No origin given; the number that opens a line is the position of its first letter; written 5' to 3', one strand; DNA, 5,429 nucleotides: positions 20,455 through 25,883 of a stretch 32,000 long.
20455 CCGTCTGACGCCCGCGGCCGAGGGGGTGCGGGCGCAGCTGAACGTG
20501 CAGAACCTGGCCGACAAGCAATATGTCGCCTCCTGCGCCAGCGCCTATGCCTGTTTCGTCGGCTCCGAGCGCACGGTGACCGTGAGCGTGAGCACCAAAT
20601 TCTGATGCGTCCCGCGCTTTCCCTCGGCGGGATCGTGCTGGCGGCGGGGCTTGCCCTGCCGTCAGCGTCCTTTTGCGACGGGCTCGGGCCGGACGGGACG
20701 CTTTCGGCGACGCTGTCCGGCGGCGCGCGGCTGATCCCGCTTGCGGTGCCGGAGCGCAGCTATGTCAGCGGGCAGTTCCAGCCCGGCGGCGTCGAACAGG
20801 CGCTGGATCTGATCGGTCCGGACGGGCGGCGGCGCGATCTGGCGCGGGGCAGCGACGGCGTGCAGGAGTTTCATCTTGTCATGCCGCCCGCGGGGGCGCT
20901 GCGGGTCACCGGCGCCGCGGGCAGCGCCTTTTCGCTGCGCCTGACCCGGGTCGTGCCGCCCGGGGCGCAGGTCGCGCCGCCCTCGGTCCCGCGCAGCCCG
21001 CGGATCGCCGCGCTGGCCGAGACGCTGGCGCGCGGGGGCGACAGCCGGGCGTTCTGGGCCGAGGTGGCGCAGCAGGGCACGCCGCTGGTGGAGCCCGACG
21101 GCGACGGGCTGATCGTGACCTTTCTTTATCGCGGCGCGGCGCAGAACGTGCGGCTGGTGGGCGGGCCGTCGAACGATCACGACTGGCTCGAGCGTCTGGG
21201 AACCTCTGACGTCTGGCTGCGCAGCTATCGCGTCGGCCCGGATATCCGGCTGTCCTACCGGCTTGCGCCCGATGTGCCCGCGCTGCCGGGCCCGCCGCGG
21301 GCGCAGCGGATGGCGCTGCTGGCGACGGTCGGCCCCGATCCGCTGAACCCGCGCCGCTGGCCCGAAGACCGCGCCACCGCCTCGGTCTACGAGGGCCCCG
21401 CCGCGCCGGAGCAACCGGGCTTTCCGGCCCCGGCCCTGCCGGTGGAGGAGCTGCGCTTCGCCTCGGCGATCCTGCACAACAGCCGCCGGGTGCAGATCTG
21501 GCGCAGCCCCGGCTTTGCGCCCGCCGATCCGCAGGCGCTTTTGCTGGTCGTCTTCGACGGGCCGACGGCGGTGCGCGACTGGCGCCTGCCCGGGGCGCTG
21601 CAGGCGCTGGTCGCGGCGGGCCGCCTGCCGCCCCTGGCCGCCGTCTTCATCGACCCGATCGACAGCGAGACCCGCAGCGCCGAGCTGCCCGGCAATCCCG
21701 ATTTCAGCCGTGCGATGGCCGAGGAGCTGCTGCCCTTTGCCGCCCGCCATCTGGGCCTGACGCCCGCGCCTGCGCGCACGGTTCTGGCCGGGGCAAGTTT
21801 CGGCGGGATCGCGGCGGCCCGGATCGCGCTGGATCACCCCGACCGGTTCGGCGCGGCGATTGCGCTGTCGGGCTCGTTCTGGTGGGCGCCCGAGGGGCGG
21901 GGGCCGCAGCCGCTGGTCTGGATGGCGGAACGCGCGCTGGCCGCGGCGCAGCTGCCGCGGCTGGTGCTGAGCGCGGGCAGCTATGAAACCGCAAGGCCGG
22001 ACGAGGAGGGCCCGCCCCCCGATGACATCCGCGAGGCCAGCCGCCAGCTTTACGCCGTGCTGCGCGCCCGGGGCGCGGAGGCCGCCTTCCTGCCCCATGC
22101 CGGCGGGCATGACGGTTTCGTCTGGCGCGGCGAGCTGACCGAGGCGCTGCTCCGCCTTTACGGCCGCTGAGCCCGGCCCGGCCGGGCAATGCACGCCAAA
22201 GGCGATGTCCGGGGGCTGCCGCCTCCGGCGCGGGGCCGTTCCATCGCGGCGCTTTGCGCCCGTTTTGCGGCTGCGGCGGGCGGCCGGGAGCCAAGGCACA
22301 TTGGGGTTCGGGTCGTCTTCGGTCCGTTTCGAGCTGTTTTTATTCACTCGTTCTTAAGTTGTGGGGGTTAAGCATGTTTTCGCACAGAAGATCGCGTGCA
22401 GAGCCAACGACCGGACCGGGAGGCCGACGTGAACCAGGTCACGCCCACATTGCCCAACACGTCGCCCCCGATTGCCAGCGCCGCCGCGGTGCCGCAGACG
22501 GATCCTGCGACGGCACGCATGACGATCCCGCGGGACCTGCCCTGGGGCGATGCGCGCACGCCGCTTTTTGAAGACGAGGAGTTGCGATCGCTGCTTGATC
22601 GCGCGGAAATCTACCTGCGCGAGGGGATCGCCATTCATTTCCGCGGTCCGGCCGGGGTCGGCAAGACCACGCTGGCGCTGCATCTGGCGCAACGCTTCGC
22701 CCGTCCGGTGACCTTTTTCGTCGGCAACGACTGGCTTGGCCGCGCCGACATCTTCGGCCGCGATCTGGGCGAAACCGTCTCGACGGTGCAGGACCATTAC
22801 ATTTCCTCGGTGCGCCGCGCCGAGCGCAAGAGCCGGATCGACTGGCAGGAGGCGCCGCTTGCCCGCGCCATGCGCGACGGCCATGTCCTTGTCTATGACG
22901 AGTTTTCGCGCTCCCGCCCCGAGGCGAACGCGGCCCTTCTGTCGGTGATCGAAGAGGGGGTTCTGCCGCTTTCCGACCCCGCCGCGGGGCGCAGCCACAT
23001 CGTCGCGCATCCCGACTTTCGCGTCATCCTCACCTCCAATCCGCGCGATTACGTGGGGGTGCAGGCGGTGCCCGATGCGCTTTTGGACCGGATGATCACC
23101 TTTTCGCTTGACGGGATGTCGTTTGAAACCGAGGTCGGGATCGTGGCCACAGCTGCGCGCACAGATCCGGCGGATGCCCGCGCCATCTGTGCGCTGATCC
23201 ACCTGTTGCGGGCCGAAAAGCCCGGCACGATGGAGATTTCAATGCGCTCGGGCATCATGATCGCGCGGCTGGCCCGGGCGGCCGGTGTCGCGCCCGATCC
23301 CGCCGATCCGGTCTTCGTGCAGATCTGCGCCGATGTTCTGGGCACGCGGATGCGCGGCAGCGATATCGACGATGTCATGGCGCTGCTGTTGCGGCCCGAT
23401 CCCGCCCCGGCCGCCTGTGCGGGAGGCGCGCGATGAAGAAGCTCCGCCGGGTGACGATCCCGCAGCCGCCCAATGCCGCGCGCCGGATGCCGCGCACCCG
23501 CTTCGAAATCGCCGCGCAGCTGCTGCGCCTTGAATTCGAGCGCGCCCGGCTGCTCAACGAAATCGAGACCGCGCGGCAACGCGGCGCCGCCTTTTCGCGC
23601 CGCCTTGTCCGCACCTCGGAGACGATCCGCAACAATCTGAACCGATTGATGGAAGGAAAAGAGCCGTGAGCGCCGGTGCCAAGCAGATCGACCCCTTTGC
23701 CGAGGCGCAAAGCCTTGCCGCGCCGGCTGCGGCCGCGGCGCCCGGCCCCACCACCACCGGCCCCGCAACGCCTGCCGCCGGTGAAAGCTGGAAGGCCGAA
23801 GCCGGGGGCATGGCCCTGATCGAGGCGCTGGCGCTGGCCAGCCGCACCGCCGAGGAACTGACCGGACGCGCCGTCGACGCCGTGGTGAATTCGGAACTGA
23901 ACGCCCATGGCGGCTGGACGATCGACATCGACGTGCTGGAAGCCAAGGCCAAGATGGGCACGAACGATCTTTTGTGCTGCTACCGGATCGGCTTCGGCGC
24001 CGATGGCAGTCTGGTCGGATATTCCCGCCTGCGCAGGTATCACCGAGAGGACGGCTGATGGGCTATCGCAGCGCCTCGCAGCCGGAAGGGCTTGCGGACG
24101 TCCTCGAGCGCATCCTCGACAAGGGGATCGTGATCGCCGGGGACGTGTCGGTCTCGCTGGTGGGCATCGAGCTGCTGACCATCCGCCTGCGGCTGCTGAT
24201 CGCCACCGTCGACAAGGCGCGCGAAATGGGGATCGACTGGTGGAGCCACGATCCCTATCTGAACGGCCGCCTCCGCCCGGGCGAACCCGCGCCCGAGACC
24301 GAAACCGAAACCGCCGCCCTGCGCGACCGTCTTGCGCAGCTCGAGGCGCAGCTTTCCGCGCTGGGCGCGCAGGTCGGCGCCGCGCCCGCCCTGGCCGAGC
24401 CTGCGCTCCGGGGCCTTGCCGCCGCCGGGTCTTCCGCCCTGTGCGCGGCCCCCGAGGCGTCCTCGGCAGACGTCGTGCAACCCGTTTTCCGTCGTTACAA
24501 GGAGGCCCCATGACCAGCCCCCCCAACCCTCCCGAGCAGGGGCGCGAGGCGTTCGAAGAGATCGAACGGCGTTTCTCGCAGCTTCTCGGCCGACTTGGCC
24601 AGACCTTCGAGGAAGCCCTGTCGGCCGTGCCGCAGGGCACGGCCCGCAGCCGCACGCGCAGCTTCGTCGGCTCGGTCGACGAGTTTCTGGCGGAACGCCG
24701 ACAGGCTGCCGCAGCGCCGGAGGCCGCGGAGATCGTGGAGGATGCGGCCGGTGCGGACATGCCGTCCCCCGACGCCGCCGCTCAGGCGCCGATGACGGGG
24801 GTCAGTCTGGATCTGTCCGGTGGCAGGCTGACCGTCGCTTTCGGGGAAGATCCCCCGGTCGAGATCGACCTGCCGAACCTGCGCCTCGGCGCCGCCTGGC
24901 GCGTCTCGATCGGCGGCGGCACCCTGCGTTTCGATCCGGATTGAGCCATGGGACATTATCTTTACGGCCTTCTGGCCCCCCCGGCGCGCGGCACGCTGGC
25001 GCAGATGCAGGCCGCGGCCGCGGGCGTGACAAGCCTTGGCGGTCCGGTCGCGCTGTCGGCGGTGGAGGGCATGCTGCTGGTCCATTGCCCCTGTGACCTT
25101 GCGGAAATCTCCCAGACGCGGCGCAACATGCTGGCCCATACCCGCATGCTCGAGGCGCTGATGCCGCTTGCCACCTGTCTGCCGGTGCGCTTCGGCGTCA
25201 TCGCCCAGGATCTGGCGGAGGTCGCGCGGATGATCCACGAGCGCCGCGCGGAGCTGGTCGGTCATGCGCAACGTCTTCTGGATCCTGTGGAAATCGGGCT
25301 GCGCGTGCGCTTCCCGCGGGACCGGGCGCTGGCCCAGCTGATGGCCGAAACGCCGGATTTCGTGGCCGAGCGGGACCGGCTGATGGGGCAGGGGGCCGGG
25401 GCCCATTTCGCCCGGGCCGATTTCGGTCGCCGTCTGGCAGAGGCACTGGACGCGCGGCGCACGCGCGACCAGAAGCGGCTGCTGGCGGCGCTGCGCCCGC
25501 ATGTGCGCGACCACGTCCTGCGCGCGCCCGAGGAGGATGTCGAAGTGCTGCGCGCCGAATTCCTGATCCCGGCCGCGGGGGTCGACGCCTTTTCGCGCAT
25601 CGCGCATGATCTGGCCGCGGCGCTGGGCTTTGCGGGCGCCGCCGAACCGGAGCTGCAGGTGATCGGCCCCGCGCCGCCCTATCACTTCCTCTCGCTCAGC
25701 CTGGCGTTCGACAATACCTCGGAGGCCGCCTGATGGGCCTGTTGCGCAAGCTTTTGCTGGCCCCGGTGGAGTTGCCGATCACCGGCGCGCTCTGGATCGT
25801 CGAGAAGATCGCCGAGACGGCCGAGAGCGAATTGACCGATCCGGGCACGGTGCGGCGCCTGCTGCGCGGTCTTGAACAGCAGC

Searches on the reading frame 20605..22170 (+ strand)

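Call 44: search_protein_families(library=pfam, proteins=[window:20605-22170:+], max_evalue=0.001)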
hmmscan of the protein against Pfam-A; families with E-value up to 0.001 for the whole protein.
window:20605-22170:+ (521 aa): 4 families
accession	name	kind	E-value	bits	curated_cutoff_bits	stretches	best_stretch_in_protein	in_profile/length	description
PF11806.14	Enterochelin_N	-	1.1e-19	71.7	27.1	1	171-271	2-118/120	Enterochelin esterase, N-terminal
PF00756.26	Esterase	-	6e-19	69.2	22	1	312-517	25-250/251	Putative esterase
PF12146.15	Hydrolase_4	-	0.00032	20.5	27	1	390-442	76-128/239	Serine aminopeptidase, S33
PF00326.27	Peptidase_S9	-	0.00047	20.2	22.6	1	389-427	63-101/213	Prolyl oligopeptidase family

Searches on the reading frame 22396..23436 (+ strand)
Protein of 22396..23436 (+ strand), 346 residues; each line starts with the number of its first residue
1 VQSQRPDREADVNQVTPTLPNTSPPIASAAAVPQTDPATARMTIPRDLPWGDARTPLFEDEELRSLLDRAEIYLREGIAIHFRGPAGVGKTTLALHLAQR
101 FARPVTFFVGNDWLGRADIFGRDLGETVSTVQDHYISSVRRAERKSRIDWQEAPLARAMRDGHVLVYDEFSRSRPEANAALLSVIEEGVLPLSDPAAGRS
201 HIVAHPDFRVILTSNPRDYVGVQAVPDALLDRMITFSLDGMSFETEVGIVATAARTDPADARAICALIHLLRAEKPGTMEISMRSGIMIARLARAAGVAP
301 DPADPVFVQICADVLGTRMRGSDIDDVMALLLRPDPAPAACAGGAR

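Call 44: search_protein_families(library=pfam, proteins=[window:22396-23436:+], max_evalue=0.001)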
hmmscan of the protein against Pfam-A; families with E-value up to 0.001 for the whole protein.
window:22396-23436:+ (346 aa): 3 families
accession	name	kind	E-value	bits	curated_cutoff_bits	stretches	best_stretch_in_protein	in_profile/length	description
PF07728.20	AAA_5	-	4.7e-18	66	22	1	84-233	6-139/139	AAA domain (dynein-related subfamily)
PF07726.17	AAA_3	-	9.7e-08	32.4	27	1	163-234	64-130/131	ATPase family associated with various cellular activities (AAA)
PF13481.12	AAA_25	-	0.00084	19.5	27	0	61-117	20-80/195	AAA domain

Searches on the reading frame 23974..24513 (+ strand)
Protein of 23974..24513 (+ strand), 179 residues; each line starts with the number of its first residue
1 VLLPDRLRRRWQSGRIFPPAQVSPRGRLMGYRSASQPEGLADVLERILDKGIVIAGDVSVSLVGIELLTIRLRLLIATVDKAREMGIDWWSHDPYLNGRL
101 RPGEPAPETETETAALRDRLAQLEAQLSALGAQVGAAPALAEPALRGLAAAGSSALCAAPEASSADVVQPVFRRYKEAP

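Call 44: search_protein_families(library=pfam, proteins=[window:23974-24513:+], max_evalue=0.001)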
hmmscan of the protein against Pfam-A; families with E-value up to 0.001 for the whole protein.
window:23974-24513:+ (179 aa): 1 family
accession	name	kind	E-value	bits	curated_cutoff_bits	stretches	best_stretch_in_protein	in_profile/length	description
PF00741.23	Gas_vesicle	-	1.1e-16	61.1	25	1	40-77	2-39/39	Gas vesicle protein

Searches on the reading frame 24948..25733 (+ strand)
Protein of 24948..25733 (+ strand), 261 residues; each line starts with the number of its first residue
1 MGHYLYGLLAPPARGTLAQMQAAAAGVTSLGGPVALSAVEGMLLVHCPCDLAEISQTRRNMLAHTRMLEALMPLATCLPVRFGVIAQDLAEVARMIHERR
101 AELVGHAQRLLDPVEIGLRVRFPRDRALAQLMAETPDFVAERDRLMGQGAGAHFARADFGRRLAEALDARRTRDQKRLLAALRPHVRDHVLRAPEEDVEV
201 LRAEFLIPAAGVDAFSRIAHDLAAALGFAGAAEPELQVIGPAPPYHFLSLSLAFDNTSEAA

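Call 45: search_protein_families(library=pfam, proteins=[window:24948-25733:+], max_evalue=0.001)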
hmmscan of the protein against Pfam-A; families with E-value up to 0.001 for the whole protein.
window:24948-25733:+ (261 aa): 1 family
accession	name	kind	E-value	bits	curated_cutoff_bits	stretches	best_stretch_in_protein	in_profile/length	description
PF06386.16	GvpL_GvpF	-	9.8e-52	176.8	23.6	1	2-248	1-244/245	Gas vesicle synthesis protein GvpL/GvpF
